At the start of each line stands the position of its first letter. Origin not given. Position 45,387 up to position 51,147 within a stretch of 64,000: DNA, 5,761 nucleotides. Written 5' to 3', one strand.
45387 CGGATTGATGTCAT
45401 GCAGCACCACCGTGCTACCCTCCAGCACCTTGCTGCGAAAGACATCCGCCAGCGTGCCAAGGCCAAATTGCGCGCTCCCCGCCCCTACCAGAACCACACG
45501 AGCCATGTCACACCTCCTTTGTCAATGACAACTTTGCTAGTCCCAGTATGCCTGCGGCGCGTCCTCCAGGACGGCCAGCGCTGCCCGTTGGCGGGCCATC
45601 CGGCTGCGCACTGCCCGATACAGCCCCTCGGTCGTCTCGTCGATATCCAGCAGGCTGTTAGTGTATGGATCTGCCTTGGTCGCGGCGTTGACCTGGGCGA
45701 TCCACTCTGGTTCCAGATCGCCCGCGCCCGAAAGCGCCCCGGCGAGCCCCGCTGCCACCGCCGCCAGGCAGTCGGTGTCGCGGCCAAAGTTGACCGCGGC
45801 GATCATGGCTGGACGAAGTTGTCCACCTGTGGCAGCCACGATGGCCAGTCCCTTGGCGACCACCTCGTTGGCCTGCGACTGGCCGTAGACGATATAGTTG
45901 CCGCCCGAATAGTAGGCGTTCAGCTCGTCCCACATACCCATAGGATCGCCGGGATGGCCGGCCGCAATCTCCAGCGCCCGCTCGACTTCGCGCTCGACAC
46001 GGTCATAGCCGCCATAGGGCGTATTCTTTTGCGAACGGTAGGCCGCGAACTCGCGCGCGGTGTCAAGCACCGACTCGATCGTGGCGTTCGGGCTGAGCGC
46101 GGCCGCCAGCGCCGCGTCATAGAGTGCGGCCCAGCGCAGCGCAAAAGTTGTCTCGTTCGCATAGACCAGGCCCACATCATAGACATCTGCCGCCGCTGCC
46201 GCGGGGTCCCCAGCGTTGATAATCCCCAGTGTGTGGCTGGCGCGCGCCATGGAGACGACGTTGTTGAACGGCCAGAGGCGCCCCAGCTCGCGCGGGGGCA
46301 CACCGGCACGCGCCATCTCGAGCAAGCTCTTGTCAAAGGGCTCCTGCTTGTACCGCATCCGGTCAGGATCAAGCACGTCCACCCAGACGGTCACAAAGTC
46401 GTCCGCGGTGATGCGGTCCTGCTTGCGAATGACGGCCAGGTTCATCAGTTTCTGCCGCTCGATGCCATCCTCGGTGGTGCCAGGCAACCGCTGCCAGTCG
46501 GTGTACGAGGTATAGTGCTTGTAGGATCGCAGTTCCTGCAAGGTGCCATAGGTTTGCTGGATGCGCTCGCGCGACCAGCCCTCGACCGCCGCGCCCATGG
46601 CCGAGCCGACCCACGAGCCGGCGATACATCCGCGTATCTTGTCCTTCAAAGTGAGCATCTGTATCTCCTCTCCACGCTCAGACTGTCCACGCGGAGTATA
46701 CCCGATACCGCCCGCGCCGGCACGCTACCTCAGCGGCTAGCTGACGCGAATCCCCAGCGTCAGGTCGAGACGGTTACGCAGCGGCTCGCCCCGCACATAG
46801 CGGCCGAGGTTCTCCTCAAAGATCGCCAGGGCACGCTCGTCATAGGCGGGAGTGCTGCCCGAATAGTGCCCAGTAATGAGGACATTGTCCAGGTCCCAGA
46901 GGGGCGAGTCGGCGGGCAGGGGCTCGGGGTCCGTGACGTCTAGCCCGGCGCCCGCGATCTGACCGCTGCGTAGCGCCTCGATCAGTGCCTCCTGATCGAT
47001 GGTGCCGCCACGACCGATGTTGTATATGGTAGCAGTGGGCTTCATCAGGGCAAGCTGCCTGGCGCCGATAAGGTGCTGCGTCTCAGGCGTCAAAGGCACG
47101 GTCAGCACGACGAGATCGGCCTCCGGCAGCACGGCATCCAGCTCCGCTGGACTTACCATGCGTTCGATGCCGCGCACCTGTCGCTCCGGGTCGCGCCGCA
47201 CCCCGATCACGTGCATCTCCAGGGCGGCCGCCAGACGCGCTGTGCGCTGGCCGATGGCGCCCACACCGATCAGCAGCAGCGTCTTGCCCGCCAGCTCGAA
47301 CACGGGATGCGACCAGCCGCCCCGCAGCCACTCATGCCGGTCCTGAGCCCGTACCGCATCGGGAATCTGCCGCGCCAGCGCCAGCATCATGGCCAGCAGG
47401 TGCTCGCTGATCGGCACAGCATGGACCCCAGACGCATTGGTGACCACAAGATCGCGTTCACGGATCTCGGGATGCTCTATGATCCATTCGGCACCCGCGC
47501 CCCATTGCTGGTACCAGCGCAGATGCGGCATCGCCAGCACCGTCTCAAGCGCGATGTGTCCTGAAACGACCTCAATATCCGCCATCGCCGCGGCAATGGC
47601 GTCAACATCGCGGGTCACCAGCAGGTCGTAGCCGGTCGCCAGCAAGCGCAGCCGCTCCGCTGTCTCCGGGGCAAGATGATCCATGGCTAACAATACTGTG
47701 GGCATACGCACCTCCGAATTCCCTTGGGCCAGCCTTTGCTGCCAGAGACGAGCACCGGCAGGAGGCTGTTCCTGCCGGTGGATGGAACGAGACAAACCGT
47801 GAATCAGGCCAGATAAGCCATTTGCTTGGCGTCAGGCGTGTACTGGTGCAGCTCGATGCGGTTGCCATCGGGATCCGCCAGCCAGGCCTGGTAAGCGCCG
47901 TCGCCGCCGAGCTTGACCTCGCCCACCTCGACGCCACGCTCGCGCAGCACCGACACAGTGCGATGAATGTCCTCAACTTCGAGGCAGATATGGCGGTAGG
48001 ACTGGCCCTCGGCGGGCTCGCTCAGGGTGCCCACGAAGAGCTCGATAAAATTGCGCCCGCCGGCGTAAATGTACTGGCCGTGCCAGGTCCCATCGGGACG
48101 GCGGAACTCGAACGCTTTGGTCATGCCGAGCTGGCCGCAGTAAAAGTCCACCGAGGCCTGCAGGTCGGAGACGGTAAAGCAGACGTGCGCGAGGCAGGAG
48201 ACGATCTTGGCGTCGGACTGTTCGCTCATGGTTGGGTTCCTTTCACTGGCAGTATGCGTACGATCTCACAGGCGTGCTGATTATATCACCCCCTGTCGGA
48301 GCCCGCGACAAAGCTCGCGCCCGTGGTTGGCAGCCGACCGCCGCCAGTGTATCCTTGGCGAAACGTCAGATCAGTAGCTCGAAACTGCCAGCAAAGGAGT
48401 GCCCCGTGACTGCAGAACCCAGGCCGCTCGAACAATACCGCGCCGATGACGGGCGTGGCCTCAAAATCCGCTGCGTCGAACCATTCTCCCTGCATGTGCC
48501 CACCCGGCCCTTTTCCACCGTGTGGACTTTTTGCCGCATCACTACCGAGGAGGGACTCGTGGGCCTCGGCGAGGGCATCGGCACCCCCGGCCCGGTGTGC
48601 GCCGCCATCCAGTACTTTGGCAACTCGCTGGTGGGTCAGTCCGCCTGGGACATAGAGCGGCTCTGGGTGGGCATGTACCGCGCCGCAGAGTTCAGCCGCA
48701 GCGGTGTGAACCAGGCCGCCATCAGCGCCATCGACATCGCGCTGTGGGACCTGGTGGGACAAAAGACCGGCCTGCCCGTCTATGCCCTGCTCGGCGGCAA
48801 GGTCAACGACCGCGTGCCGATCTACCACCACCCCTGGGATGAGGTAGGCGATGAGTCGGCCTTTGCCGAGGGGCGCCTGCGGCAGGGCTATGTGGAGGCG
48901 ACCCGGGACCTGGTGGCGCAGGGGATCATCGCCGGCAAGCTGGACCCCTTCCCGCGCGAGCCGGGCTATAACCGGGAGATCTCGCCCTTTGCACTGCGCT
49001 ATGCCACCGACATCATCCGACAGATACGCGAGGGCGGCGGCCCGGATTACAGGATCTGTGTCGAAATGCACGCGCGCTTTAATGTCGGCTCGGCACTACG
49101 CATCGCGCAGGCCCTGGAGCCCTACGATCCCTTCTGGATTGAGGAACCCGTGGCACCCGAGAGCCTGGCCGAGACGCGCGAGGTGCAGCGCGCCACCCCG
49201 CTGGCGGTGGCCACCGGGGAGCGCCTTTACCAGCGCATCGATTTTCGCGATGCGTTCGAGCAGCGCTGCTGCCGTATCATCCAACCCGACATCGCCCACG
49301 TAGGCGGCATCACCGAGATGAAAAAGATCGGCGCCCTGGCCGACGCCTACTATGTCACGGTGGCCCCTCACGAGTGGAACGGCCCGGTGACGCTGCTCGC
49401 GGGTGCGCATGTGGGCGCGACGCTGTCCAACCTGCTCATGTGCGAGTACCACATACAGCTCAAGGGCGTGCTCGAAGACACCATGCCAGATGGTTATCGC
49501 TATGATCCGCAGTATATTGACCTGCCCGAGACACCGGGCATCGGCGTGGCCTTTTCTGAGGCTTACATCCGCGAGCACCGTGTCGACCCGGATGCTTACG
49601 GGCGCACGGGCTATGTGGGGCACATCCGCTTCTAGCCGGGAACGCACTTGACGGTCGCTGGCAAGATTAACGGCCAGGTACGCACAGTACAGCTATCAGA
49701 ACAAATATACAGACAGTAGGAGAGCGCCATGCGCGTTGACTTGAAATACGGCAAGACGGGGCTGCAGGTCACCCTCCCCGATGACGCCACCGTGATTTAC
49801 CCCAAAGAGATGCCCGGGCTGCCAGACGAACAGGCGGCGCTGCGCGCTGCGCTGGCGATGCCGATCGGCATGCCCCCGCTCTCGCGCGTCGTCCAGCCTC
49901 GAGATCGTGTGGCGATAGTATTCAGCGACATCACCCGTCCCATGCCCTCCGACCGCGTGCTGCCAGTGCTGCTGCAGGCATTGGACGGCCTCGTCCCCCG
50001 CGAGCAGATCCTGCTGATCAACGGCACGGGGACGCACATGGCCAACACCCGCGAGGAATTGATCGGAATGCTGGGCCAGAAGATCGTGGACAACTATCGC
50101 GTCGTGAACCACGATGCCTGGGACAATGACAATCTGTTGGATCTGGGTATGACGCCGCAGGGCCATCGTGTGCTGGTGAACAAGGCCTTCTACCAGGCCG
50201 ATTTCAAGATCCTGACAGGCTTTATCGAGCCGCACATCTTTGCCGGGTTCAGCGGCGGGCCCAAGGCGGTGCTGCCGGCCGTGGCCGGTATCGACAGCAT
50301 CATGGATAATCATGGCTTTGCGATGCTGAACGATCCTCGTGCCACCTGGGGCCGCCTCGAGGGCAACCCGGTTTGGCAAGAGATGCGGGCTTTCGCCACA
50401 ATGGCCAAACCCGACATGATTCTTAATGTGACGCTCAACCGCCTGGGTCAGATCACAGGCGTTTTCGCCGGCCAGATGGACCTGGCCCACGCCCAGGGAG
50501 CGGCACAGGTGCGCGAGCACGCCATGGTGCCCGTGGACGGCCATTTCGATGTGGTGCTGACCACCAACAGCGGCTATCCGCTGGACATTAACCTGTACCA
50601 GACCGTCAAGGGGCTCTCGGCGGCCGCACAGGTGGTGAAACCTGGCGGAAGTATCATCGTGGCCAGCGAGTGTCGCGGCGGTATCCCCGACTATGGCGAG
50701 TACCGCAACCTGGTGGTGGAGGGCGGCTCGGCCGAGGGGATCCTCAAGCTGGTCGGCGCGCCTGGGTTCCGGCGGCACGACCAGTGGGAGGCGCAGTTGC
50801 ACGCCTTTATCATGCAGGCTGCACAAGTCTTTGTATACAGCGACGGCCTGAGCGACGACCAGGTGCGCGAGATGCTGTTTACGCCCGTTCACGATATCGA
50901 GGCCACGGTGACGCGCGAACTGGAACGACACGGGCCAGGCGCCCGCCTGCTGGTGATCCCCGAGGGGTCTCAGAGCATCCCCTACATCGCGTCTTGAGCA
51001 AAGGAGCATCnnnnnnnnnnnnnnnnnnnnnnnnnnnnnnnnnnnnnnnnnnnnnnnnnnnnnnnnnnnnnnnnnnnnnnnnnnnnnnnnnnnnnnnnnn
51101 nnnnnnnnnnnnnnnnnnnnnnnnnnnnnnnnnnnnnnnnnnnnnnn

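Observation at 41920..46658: Four-gene operon: ADP-ribosylglycohydrolase-fold protein, GH4 glycosidase, CoADR/Nox-type flavoprotein disulfide reductase, Fe-S Old Yellow Enzyme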

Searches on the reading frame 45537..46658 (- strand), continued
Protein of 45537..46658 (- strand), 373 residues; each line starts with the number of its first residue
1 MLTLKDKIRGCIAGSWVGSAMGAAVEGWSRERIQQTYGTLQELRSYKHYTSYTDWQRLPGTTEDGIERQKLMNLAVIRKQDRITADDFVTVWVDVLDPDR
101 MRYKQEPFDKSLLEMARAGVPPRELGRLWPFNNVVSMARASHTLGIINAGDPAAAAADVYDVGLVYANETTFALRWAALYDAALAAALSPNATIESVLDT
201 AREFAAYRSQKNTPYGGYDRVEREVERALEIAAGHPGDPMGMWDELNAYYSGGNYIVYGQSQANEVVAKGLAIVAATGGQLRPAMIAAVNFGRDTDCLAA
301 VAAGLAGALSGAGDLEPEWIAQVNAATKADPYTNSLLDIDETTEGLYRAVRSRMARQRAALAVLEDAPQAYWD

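Call 74: search_protein_families(library=pfam, proteins=[P0361, P0363, P0382, P0384, P0389, P0406, P0412, P0413, P0426, P0451], max_evalue=0.0001)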
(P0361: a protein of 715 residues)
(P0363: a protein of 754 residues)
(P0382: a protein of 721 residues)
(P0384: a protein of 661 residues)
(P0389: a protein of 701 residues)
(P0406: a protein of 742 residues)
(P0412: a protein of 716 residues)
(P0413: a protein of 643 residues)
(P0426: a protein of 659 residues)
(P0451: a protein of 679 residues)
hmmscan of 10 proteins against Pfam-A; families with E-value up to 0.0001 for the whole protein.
P0361 (715 aa): 1 family
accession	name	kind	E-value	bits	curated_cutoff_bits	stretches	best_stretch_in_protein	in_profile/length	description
PF03747.19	ADP_ribosyl_GH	-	3.5e-57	194.7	26.2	2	11-303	1-287/287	ADP-ribosylglycohydrolase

P0363 (754 aa): 1 family
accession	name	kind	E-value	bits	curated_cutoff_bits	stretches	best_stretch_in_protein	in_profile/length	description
PF03747.19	ADP_ribosyl_GH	-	1.1e-59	202.9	26.2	3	412-702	2-287/287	ADP-ribosylglycohydrolase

P0382 (721 aa): 1 family
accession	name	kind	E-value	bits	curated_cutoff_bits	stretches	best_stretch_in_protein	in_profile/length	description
PF03747.19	ADP_ribosyl_GH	-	1.3e-63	215.8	26.2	2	12-295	1-287/287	ADP-ribosylglycohydrolase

P0384 (661 aa): 2 families
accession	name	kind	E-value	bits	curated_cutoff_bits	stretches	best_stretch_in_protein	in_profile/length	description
PF03747.19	ADP_ribosyl_GH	-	6.7e-20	72.4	26.2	1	274-586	1-287/287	ADP-ribosylglycohydrolase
PF03160.20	Calx-beta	-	4.2e-16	59.5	27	2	147-259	2-118/119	Calx-beta domain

P0389 (701 aa): 1 family
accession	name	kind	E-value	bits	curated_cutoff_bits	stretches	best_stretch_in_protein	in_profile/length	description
PF03747.19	ADP_ribosyl_GH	-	1.2e-57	196.2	26.2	2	16-301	1-287/287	ADP-ribosylglycohydrolase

P0406 (742 aa): 9 families
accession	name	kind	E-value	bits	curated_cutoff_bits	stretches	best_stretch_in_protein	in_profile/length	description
PF12799.13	LRR_4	-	1.8e-54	180.9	27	10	444-484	2-43/44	Leucine Rich repeats (2 copies)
PF03747.19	ADP_ribosyl_GH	-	2.9e-41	142.4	26.2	1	45-351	1-287/287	ADP-ribosylglycohydrolase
PF13855.12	LRR_8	-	1.4e-30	105.3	27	2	465-521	1-61/61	Leucine rich repeat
PF13516.12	LRR_6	-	1.5e-11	43.9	23.4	0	465-479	3-17/24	Leucine Rich repeat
PF00560.39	LRR_1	-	3.6e-11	41.4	20.6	0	466-482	1-17/23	Leucine Rich Repeat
PF23598.1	LRR_14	-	7.5e-10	38.5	40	0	434-537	38-145/353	Leucine-rich repeat region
PF14580.12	LRR_9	-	1e-09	38.6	30.5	0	593-684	37-133/175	Leucine-rich repeat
PF23211.1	LRR_LRWD1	-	5.2e-08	33.3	28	0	466-543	22-98/190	Leucine-rich repeat and WD repeat-containing protein 1, LRR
PF23952.1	LRR_EndoS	-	1.4e-07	32.2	27.9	0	448-539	28-114/116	Endo-beta-N-acetylglucosaminidase EndoS LRR domain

P0412 (716 aa): 7 families
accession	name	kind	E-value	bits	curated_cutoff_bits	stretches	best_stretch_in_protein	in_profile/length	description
PF12799.13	LRR_4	-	4.1e-43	144.9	27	5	469-510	1-43/44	Leucine Rich repeats (2 copies)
PF03747.19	ADP_ribosyl_GH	-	9.4e-30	104.7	26.2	1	33-337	1-287/287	ADP-ribosylglycohydrolase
PF13855.12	LRR_8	-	1.4e-17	63.6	27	0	645-698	3-60/61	Leucine rich repeat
PF23598.1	LRR_14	-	4e-10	39.4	40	1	500-630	9-142/353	Leucine-rich repeat region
PF23211.1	LRR_LRWD1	-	4.9e-07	30.1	28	0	461-527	34-100/190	Leucine-rich repeat and WD repeat-containing protein 1, LRR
PF23952.1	LRR_EndoS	-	5.9e-06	26.9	27.9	0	599-687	19-106/116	Endo-beta-N-acetylglucosaminidase EndoS LRR domain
PF14580.12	LRR_9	-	1.7e-05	24.9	30.5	0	524-612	30-123/175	Leucine-rich repeat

P0413 (643 aa): 3 families
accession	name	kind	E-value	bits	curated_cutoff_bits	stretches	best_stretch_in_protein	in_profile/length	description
PF03747.19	ADP_ribosyl_GH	-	2.4e-20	73.8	26.2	1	262-566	1-285/287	ADP-ribosylglycohydrolase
PF03160.20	Calx-beta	-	3.1e-18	66.4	27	2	27-136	5-118/119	Calx-beta domain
PF08522.16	BT_3987-like_N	-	5.4e-05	24.3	25.9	0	137-217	23-103/120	BT_3987-like, N-terminal domain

P0426 (659 aa): 1 family
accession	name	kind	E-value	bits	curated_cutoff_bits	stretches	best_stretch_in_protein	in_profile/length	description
PF03747.19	ADP_ribosyl_GH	-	1.4e-50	173.1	26.2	2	335-620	1-287/287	ADP-ribosylglycohydrolase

P0451 (679 aa): 1 family
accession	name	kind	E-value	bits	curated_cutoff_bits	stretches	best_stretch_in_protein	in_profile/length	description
PF03747.19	ADP_ribosyl_GH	-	1.4e-36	127.1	26.2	1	360-643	1-287/287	ADP-ribosylglycohydrolase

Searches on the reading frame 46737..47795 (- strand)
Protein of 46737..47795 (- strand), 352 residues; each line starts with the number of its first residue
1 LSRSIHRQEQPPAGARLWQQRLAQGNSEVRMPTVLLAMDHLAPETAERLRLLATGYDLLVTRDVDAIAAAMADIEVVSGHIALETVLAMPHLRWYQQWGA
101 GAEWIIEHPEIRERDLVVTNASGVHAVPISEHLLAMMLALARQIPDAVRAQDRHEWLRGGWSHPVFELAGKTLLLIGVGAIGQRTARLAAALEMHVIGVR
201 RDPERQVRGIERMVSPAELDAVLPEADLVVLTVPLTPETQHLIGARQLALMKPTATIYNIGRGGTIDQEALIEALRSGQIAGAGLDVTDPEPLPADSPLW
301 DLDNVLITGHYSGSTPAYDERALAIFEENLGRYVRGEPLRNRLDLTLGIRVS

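Call 3: search_protein_families(library=pfam, proteins=[window:46737-47795:-])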
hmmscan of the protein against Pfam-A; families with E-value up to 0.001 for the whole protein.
window:46737-47795:- (352 aa): 3 families
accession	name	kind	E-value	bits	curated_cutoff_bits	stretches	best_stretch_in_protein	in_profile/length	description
PF02826.25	2-Hacid_dh_C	-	6.8e-58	195.4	25.1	1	134-311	1-177/178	D-isomer specific 2-hydroxyacid dehydrogenase, NAD binding domain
PF00389.36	2-Hacid_dh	-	0.00022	21.3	24.6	1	40-343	6-133/134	D-isomer specific 2-hydroxyacid dehydrogenase, catalytic domain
PF01262.27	AlaDh_PNT_C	-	0.0007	19.5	23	0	173-266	31-136/214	Alanine dehydrogenase/PNT, C-terminal domain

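Call 4: search_protein_families(library=ncbifam, proteins=[window:46737-47795:-])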
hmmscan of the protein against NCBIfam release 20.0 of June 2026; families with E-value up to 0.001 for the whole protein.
window:46737-47795:- (352 aa): 24 families
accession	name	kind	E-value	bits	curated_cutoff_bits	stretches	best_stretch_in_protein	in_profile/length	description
NF041369.1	Dhydh_Halo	equivalog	5.4e-67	226.2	400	1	88-343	52-304/305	D-2-hydroxyacid dehydrogenase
TIGR01327.1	PGDH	equivalog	9.6e-49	166.5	454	1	86-343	57-310/525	phosphoglycerate dehydrogenase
NF009714.1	PRK13243.1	equivalog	1.5e-47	162.6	455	1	71-337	47-316/332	glyoxylate reductase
NF005069.0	PRK06487.1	equivalog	6.1e-46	156.9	448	1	70-340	45-317/320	2-hydroxyacid dehydrogenase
NF011938.0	PRK15409.1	equivalog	3.5e-37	128.1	492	1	64-315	36-290/324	glyoxylate/hydroxypyruvate reductase GhrB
NF005387.0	PRK06932.1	equivalog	1.4e-36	126.1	492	1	72-315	45-291/314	2-hydroxyacid dehydrogenase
NF008759.0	PRK11790.1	equivalog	7.2e-34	117.1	404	1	110-322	94-305/410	phosphoglycerate dehydrogenase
NF005750.0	PRK07574.1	equivalog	2.6e-31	109.1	329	1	108-342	130-365/386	NAD-dependent formate dehydrogenase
NF006263.0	PRK08410.1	equivalog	1.1e-28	100.5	389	1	109-335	80-308/311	D-2-hydroxyacid dehydrogenase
NF005027.0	PRK06436.1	equivalog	8e-25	87.6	261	1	96-338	54-284/303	2-hydroxyacid dehydrogenase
NF012013.0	PRK15469.1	equivalog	2.8e-20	72.6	403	1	164-347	130-310/312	glyoxylate/hydroxypyruvate reductase GhrA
NF000492.1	vanH_gen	exception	2.8e-20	72.6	540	1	129-291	102-255/312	D-lactate dehydrogenase VanH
NF001309.0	PRK00257.1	equivalog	1.4e-19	70.4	434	1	166-313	112-257/379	4-phosphoerythronate dehydrogenase PdxB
NF000128.1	vanH-Sc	exception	1.4e-18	67.1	650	1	129-291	122-275/337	D-lactate dehydrogenase VanH-Sc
NF000371.1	vanH_Agroup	exception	5.1e-16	58.8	700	1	130-291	108-260/322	VanH-A/VanH-Pt family D-lactate dehydrogenase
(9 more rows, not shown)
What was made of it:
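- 46737..48229 (-): Upstream same-strand VOC/glyoxalase (48229-47804) and D-2-hydroxyacid dehydrogenase (47795-46737). These may be co-transcribed context genes, not part of the conserved block. Pfam and NCBIfam hits (calls 3, 4).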

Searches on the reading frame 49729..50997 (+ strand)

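Call 47: search_protein_families(library=pfam, proteins=[window:49729-50997:+], max_evalue=0.00001)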
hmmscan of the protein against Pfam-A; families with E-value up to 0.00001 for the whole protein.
window:49729-50997:+ (422 aa): 2 families
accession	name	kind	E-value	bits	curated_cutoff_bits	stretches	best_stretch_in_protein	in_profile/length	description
PF09861.14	Lar_N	-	1.4e-64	217.5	23.3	1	7-208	1-204/204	Lactate racemase N-terminal domain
PF21113.2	LarA_C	-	3.5e-27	95.7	25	1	273-414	6-148/152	Lactate racemase C-terminal domain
